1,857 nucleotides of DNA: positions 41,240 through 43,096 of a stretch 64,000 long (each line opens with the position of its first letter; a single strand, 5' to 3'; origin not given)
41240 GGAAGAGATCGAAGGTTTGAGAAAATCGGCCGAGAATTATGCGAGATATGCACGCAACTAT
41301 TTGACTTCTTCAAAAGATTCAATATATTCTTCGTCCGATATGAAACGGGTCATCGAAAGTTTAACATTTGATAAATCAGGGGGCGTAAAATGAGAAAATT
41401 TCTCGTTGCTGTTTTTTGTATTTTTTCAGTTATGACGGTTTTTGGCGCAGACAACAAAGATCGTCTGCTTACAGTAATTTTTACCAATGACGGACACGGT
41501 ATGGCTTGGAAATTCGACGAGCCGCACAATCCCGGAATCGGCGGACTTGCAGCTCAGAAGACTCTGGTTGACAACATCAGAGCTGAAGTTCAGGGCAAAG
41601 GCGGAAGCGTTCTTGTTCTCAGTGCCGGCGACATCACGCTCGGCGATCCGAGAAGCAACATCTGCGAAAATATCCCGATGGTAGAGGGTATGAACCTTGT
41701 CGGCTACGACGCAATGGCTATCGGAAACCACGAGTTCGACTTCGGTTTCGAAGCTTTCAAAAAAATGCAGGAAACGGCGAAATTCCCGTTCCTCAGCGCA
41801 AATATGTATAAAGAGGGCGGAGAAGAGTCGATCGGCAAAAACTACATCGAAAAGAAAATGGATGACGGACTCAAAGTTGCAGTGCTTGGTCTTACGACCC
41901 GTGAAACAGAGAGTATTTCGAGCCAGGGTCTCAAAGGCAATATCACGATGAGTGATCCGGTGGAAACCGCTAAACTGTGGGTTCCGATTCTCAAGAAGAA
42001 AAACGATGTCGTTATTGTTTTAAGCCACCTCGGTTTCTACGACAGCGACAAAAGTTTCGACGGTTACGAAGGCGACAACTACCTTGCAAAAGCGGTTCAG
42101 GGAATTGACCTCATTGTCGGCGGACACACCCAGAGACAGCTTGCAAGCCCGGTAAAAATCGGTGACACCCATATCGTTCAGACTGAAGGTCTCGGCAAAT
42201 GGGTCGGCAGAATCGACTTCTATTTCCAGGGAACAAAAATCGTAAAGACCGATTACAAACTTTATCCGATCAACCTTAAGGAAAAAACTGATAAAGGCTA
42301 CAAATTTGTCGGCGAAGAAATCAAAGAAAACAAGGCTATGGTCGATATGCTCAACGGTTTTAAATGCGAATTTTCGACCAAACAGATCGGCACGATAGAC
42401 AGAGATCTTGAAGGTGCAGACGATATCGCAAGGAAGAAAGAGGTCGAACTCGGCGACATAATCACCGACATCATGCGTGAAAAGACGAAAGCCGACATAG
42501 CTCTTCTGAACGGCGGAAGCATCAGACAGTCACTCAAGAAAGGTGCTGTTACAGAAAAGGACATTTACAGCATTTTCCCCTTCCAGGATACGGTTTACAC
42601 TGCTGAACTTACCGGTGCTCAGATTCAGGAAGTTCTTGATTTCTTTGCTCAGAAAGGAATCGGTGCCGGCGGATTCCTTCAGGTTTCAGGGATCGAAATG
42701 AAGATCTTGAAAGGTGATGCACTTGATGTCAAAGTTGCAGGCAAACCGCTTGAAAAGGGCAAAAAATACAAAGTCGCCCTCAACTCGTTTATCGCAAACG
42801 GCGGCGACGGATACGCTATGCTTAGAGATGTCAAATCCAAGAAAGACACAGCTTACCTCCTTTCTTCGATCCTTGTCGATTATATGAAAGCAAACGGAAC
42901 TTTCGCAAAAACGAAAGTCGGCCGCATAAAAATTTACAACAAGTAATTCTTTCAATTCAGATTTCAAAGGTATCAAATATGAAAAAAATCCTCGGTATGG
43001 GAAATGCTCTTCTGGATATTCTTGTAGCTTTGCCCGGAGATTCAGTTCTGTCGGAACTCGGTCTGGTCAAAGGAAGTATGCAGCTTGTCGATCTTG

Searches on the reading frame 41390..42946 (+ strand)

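Call 8: search_protein_families(library=pfam, proteins=[window:41390-42946:+], max_evalue=0.001)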
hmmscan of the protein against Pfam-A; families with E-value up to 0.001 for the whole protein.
window:41390-42946:+ (518 aa): 4 families
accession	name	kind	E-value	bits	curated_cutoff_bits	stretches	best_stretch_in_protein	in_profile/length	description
PF02872.23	5_nucleotid_C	-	4.2e-38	131.4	23.6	1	333-479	2-157/158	5'-nucleotidase, C-terminal domain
PF00149.33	Metallophos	-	6.9e-12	46.6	21.5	1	28-248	2-189/191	Calcineurin-like phosphoesterase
PF21953.1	NadN_nucleosid_C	-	0.00014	22.4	27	1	363-422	29-92/199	NAD nucleotidase, C-terminal domain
PF09587.15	PGA_cap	-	0.00036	20.5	27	1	98-247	70-230/255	Bacterial capsule synthesis protein PGA_cap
